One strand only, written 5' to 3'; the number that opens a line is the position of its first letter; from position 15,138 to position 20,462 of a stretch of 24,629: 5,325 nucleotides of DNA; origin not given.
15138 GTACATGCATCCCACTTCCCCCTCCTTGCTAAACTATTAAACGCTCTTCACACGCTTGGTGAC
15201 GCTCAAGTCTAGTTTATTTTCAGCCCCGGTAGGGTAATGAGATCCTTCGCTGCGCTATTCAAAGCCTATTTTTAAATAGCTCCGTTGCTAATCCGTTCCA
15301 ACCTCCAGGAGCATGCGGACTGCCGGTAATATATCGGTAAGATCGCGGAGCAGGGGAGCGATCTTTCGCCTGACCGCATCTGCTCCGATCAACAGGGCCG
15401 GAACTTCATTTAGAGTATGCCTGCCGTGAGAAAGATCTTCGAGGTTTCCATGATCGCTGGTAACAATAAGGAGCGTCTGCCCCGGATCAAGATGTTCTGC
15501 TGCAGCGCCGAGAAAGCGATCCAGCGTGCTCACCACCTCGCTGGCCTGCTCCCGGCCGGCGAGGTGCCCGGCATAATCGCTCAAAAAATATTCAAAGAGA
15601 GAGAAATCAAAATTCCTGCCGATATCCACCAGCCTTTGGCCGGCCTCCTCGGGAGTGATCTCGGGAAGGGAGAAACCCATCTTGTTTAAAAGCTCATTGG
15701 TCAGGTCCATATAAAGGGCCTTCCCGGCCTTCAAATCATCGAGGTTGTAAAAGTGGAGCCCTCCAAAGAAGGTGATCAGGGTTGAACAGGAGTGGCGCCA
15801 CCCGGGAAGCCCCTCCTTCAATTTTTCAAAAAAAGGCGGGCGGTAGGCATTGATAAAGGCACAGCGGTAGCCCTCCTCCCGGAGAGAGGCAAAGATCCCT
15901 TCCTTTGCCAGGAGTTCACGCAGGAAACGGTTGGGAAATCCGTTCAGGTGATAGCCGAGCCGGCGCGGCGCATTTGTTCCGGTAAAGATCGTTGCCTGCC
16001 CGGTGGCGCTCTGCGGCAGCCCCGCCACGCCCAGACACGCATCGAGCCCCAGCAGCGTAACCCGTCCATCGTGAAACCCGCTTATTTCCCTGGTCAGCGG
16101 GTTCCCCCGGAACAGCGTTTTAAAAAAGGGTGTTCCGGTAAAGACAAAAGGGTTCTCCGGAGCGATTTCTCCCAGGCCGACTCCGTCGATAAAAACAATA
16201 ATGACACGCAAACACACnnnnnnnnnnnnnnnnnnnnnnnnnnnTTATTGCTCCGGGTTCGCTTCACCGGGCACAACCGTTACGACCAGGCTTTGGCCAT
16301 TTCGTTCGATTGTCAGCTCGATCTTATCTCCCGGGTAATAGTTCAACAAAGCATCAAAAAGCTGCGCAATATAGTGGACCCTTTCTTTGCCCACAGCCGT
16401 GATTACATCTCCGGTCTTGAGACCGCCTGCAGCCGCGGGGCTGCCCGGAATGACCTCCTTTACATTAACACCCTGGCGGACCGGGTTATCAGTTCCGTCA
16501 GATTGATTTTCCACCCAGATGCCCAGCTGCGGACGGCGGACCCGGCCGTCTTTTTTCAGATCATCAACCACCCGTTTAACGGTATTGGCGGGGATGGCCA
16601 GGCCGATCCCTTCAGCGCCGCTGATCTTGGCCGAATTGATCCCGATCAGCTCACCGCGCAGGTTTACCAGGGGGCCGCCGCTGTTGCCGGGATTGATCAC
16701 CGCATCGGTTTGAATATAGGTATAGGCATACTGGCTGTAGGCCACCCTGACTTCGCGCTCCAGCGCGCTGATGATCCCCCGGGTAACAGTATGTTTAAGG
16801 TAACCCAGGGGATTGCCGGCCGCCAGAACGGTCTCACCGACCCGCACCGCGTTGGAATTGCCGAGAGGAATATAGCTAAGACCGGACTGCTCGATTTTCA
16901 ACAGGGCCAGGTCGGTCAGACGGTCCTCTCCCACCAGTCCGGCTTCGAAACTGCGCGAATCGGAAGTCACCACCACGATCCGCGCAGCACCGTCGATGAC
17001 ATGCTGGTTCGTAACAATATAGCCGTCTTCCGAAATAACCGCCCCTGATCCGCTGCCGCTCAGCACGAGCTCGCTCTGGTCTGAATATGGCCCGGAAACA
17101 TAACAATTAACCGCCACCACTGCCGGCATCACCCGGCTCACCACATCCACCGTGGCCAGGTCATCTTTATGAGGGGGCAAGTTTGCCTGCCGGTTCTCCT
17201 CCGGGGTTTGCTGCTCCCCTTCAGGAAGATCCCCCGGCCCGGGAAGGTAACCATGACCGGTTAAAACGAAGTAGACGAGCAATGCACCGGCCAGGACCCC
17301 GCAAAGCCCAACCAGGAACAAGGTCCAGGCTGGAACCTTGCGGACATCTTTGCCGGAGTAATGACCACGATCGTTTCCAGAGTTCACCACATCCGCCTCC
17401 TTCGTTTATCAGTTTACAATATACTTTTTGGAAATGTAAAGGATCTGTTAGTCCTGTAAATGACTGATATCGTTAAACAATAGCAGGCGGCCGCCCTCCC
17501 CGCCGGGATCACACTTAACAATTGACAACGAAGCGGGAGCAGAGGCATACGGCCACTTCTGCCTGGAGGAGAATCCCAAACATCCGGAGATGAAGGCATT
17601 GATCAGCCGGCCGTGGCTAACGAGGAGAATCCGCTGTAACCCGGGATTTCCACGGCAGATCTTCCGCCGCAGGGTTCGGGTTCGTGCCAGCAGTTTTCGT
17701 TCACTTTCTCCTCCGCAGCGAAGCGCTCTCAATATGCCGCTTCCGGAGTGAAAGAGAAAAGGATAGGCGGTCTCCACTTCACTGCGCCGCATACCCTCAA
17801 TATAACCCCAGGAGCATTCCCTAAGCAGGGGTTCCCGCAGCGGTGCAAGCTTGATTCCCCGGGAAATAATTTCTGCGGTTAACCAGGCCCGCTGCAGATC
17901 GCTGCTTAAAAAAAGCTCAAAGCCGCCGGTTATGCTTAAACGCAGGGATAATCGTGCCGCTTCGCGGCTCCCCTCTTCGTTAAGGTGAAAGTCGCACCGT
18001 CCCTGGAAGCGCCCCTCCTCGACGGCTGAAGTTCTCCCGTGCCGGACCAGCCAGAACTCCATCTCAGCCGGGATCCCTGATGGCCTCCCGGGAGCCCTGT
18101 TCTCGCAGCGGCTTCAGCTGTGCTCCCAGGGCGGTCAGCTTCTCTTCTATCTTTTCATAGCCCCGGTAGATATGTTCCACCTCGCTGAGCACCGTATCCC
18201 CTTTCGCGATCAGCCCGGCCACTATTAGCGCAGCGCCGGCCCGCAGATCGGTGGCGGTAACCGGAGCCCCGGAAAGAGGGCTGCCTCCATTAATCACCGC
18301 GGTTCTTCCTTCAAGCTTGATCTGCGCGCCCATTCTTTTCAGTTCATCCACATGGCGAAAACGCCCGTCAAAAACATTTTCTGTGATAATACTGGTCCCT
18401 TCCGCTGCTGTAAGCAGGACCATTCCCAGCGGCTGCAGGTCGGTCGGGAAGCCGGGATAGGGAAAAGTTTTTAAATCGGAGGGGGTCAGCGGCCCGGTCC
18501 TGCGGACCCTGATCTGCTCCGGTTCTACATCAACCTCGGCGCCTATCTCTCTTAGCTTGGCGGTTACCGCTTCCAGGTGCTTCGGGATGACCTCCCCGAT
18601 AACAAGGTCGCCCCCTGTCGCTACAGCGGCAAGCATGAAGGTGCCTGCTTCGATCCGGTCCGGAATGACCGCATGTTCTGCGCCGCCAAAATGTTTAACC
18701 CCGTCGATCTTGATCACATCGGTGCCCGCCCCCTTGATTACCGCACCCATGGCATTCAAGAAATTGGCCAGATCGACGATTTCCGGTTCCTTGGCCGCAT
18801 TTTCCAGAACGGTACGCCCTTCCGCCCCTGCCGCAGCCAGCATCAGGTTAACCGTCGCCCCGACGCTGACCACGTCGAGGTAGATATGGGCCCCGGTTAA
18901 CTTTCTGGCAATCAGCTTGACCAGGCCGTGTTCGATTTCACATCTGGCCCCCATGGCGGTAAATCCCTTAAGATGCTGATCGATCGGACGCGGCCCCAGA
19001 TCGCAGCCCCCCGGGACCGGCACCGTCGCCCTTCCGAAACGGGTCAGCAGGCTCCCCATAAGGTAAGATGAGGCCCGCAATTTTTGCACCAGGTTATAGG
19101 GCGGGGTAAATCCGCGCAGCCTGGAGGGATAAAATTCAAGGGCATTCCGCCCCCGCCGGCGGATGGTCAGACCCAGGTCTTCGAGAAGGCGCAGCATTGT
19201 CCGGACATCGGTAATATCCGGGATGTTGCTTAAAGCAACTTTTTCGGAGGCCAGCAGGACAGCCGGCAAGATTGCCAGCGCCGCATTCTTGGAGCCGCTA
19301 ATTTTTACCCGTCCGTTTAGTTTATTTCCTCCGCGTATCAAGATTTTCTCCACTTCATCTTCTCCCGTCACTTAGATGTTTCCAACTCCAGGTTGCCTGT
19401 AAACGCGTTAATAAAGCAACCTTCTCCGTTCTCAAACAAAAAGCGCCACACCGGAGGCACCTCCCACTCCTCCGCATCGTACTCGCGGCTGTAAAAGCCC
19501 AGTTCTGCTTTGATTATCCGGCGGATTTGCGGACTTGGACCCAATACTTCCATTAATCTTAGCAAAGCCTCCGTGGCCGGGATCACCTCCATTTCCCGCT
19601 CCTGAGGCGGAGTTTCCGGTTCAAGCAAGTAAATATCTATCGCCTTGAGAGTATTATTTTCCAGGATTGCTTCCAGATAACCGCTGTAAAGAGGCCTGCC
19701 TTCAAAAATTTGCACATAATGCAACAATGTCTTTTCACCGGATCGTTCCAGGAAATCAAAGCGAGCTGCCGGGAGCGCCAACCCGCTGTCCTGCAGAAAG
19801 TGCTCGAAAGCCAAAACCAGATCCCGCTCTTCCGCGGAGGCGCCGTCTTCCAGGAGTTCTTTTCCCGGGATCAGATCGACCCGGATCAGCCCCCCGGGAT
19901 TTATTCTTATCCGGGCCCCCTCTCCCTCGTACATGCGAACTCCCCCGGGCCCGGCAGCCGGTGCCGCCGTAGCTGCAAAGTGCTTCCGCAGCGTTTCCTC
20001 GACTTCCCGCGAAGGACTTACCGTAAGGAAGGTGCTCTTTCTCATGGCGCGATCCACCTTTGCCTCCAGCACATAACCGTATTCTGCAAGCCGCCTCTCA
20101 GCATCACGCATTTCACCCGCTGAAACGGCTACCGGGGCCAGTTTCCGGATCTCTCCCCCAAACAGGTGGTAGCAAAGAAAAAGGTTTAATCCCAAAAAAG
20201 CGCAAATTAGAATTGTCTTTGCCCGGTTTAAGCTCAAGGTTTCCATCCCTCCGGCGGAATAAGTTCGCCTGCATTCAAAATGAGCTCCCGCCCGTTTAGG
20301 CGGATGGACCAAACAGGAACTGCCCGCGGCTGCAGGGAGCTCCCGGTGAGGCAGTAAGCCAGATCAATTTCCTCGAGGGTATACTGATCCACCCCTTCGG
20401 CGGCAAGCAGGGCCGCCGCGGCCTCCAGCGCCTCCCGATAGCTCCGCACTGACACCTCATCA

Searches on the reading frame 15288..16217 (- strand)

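Call 5: search_protein_families(library=pfam, proteins=[window:15288-16217:-])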
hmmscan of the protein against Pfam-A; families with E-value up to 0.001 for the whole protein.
window:15288-16217:- (309 aa): 2 families
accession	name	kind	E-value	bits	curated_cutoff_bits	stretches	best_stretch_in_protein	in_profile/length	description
PF01676.23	Metalloenzyme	-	1.3e-15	58.1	24.3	1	195-302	137-246/252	Metalloenzyme superfamily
PF01663.27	Phosphodiest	-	7.6e-06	26.2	23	1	195-257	157-220/342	Type I phosphodiesterase / nucleotide pyrophosphatase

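Call 64: search_protein_families(library=ncbifam, proteins=[window:15288-16217:-], max_evalue=1e-10)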
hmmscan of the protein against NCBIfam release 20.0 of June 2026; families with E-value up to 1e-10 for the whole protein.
window:15288-16217:- (309 aa): 1 family
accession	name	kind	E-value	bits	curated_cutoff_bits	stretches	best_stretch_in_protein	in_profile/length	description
TIGR01307.1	pgm_bpd_ind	equivalog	6.1e-11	41.5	330.65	0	185-301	365-487/504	2,3-bisphosphoglycerate-independent phosphoglycerate mutase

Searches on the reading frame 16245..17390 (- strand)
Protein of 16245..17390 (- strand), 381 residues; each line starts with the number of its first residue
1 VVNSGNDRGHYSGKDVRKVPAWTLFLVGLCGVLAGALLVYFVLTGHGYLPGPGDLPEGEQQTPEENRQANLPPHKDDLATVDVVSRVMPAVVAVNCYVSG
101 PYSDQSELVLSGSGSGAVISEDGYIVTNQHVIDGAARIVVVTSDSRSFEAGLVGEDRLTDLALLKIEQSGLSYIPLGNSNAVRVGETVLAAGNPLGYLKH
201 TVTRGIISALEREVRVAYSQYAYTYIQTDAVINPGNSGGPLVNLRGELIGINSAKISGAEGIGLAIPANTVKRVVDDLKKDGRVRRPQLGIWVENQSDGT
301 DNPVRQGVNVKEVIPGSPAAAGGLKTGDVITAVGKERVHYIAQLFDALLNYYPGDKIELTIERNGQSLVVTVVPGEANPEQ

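Call 5: search_protein_families(library=pfam, proteins=[window:16245-17390:-])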
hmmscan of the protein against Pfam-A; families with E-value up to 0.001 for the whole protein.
window:16245-17390:- (381 aa): 7 families
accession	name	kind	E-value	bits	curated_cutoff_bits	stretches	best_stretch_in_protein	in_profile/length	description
PF13365.12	Trypsin_2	-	2e-34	119.8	27.6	1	114-251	1-144/144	Trypsin-like peptidase domain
PF00089.32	Trypsin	-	3.2e-20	73.4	20.6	1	114-274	22-219/220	Trypsin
PF13180.12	PDZ_2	-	1.4e-14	54.5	27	1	287-372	1-78/80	PDZ domain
PF00595.29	PDZ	-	1.7e-09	38.4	23.2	1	285-362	8-81/81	PDZ domain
PF17820.7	PDZ_6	-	2.9e-09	37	27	1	310-363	2-54/54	PDZ domain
PF10459.15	Peptidase_S46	-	2.4e-05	23.6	22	0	230-252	628-650/698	Peptidase S46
PF01732.22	Mycop_pep_DUF31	-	0.00034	20.8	27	0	205-253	297-345/346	Mycoplasma peptidase (DUF31)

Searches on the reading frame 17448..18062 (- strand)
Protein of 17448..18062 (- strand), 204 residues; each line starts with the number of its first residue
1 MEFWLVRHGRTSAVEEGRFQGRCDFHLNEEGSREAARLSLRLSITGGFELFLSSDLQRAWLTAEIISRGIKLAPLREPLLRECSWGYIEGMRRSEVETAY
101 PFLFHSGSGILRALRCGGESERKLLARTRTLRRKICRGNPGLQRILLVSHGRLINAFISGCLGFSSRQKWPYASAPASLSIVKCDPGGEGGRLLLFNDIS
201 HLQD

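Call 5: search_protein_families(library=pfam, proteins=[window:17448-18062:-])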
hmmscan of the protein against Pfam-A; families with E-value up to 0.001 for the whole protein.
window:17448-18062:- (204 aa): 1 family
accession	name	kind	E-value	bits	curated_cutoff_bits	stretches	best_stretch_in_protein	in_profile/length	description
PF00300.27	His_Phos_1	-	9.7e-39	133.5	21.7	1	3-197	1-192/194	Histidine phosphatase superfamily (branch 1)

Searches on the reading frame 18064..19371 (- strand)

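Call 5: search_protein_families(library=pfam, proteins=[window:18064-19371:-])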
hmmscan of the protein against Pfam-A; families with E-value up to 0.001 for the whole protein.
window:18064-19371:- (435 aa): 1 family
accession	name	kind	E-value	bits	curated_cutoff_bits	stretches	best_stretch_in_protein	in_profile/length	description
PF00275.25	EPSP_synthase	-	6.9e-104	348.3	22.8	1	13-412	2-417/417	EPSP synthase (3-phosphoshikimate 1-carboxyvinyltransferase)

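Call 64: search_protein_families(library=ncbifam, proteins=[window:18064-19371:-], max_evalue=1e-10)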
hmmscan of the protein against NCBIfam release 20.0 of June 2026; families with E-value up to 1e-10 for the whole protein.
window:18064-19371:- (435 aa): 5 families
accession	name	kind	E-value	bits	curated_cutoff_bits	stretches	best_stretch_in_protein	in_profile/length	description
NF009470.0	PRK12830.1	equivalog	7.5e-178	591.5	552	1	8-420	2-413/417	UDP-N-acetylglucosamine 1-carboxyvinyltransferase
NF006873.0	PRK09369.1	subfamily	3.7e-170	566.1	297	1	8-420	2-415/419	UDP-N-acetylglucosamine 1-carboxyvinyltransferase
TIGR01072.1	murA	equivalog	9.6e-167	555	392.7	1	8-420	2-415/416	UDP-N-acetylglucosamine 1-carboxyvinyltransferase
TIGR01356.1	aroA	equivalog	4.5e-21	75.1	287.25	1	20-415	1-412/415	3-phosphoshikimate 1-carboxyvinyltransferase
NF011381.1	PRK14806.1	equivalog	1.3e-15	56.7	902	1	9-419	303-730/733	bifunctional prephenate dehydrogenase/3-phosphoshikimate 1-carboxyvinyltransferase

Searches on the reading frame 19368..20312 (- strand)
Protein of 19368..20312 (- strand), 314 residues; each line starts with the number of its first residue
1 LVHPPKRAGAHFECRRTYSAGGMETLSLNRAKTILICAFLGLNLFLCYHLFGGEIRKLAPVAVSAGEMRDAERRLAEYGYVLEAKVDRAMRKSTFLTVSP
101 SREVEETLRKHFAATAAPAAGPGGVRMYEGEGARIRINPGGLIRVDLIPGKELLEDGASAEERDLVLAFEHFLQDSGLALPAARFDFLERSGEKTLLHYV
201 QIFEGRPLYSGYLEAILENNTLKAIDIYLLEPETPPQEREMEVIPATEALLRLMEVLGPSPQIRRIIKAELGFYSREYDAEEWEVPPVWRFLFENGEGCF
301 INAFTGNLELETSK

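Call 5: search_protein_families(library=pfam, proteins=[window:19368-20312:-])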
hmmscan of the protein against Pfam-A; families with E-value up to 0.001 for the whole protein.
window:19368-20312:- (314 aa): 1 family
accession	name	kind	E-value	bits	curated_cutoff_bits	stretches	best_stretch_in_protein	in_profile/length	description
PF09648.15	YycI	-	5e-09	36.5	29.7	1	171-304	90-232/232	YycI protein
